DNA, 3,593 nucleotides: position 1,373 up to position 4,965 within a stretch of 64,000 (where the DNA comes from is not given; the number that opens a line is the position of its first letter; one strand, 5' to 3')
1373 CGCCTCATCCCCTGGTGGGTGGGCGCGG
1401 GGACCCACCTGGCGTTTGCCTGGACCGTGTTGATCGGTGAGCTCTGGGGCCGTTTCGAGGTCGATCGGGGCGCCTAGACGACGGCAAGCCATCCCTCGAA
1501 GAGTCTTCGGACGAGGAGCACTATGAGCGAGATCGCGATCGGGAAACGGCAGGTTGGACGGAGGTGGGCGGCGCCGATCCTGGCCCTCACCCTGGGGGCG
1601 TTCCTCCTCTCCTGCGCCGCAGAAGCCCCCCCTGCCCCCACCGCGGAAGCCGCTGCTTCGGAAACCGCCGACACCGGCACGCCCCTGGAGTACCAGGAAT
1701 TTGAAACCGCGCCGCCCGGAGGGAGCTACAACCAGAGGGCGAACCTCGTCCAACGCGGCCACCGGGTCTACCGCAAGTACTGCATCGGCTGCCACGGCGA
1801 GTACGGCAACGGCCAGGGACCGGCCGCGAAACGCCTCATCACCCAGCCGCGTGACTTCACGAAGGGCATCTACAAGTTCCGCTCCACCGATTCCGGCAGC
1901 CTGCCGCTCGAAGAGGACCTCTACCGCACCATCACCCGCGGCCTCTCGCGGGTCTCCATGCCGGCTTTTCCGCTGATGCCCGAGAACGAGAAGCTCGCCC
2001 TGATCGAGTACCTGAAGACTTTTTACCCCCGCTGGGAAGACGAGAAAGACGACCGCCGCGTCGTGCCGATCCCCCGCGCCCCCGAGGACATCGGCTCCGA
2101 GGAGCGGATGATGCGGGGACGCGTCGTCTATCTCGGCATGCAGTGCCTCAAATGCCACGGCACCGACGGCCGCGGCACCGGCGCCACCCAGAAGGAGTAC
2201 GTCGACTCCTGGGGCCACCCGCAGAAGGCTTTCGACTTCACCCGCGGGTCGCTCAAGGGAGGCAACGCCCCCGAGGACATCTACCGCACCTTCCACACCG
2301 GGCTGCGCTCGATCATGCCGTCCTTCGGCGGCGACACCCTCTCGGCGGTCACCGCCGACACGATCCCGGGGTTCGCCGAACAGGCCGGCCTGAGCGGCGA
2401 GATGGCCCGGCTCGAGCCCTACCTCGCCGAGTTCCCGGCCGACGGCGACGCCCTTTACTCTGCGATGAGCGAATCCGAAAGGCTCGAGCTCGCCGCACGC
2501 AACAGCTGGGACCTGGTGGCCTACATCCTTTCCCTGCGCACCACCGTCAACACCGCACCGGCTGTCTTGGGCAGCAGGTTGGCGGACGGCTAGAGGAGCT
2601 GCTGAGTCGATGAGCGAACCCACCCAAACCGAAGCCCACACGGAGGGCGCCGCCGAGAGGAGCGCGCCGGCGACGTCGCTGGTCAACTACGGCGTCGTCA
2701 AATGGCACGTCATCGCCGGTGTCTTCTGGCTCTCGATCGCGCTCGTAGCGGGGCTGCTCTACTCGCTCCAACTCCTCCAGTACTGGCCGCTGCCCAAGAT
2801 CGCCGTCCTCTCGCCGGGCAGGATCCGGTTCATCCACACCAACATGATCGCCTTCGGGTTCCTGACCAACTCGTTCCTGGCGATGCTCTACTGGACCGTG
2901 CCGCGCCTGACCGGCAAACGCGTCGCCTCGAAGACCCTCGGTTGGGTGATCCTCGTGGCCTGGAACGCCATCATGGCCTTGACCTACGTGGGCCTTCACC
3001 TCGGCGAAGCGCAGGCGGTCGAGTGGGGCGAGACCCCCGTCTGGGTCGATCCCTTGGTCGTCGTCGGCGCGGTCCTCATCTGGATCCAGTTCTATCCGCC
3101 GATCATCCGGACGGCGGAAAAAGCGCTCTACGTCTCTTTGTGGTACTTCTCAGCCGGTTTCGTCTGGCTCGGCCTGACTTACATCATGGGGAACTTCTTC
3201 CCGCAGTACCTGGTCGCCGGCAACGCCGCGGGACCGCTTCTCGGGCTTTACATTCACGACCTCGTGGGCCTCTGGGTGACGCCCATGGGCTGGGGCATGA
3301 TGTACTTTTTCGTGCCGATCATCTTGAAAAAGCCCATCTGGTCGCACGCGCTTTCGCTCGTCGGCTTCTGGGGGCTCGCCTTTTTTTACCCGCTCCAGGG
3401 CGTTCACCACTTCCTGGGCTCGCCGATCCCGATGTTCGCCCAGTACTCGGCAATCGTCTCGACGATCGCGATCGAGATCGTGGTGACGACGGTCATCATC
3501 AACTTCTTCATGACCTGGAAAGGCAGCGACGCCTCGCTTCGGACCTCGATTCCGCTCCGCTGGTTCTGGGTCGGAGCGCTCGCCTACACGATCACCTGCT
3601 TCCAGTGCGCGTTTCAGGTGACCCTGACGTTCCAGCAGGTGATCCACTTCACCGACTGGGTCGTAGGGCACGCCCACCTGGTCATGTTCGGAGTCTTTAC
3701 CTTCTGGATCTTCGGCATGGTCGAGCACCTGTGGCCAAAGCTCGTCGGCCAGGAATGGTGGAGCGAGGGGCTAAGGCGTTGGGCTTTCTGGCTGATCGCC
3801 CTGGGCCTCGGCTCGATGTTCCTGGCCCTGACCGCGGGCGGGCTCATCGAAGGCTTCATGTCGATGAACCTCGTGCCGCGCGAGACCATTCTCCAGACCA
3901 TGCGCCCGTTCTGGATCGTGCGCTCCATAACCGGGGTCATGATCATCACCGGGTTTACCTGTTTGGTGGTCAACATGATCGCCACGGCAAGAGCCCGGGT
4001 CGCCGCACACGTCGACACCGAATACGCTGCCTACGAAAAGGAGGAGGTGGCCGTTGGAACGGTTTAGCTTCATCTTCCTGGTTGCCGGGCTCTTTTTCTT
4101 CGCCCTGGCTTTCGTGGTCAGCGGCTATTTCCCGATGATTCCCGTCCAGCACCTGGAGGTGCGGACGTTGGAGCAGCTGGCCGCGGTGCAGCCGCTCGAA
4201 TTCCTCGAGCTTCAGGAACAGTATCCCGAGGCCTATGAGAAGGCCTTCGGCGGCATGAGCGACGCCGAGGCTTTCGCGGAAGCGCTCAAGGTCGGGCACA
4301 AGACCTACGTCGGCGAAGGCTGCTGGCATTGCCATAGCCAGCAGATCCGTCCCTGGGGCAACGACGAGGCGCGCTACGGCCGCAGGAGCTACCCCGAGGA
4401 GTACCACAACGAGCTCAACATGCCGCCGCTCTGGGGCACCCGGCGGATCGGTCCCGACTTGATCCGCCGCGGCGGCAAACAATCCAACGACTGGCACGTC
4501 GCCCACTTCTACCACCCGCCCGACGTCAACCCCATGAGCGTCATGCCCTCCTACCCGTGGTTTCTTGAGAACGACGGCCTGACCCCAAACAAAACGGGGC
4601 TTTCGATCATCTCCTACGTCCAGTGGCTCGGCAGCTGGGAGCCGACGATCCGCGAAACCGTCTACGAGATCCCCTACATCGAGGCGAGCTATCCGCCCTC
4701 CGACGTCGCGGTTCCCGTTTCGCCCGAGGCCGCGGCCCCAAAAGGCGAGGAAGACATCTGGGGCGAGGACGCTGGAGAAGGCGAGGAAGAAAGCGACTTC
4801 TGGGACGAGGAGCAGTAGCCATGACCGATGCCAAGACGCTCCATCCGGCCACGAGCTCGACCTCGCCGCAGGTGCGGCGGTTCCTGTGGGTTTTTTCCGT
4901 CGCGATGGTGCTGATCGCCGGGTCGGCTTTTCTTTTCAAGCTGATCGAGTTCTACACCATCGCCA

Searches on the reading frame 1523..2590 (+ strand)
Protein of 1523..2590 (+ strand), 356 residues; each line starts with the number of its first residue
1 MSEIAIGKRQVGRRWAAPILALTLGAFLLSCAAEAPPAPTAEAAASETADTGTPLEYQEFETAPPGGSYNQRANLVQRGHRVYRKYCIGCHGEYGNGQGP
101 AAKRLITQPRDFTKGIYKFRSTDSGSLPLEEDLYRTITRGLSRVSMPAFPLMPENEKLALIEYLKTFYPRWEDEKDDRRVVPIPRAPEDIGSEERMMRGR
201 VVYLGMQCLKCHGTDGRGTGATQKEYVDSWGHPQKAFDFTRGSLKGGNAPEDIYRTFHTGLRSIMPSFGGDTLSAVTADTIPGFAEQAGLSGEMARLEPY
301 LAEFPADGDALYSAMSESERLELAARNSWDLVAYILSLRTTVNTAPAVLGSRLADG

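Call 18: search_protein_families(library=pfam, proteins=[window:1523-2590:+], max_evalue=0.001)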
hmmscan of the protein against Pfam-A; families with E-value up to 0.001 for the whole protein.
window:1523-2590:+ (356 aa): 2 families
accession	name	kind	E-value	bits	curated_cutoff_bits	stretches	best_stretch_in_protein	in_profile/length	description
PF13442.11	Cytochrome_CBB3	-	7.5e-19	68.3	27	2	76-164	3-68/68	Cytochrome C oxidase, cbb3-type, subunit III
PF00034.26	Cytochrom_C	-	1.2e-12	49.4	21.3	1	76-166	1-88/90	Cytochrome c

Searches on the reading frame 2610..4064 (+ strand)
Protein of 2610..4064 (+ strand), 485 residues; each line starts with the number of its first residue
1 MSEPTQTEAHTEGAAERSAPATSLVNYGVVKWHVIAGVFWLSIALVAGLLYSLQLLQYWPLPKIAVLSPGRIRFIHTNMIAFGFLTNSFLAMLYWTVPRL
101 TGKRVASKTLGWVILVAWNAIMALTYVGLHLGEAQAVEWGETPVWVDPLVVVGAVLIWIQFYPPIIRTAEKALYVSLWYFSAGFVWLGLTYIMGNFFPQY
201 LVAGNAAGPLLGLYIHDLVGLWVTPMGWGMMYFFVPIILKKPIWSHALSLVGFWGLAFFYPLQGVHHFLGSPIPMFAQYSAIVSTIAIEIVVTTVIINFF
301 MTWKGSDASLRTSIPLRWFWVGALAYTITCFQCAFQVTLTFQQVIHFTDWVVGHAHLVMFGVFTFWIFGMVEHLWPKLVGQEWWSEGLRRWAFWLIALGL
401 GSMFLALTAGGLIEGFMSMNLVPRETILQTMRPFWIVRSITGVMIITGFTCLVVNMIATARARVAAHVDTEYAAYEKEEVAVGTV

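Call 18: search_protein_families(library=pfam, proteins=[window:2610-4064:+], max_evalue=0.001)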
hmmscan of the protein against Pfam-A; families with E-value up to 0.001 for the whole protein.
window:2610-4064:+ (485 aa): 1 family
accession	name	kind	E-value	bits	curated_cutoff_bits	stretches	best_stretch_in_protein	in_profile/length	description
PF00115.25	COX1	-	9.7e-59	199.8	34.8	1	29-444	2-436/436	Cytochrome C and Quinol oxidase polypeptide I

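Call 45: find_encoding_contigs(protein=window:2610-4064:+, flank=2000, max_places=3)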
Protein window:2610-4064:+ (485 aa): no gene with exactly this product is on record in the collection.

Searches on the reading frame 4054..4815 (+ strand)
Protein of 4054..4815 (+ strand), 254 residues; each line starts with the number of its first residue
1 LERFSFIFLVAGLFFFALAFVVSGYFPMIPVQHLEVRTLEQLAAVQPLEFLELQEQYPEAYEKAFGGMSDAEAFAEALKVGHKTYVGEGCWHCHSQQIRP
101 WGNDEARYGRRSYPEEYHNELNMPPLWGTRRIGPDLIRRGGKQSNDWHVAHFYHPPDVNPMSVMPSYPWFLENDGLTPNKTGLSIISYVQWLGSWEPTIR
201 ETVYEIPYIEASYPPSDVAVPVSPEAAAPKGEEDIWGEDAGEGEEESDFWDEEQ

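Call 18: search_protein_families(library=pfam, proteins=[window:4054-4815:+], max_evalue=0.001)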
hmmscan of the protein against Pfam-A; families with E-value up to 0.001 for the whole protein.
window:4054-4815:+ (254 aa): 1 family
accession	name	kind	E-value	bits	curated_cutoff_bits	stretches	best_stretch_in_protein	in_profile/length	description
PF02433.20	FixO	-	6.1e-33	114.6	29.6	1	79-174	51-144/219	Cytochrome C oxidase, mono-heme subunit/FixO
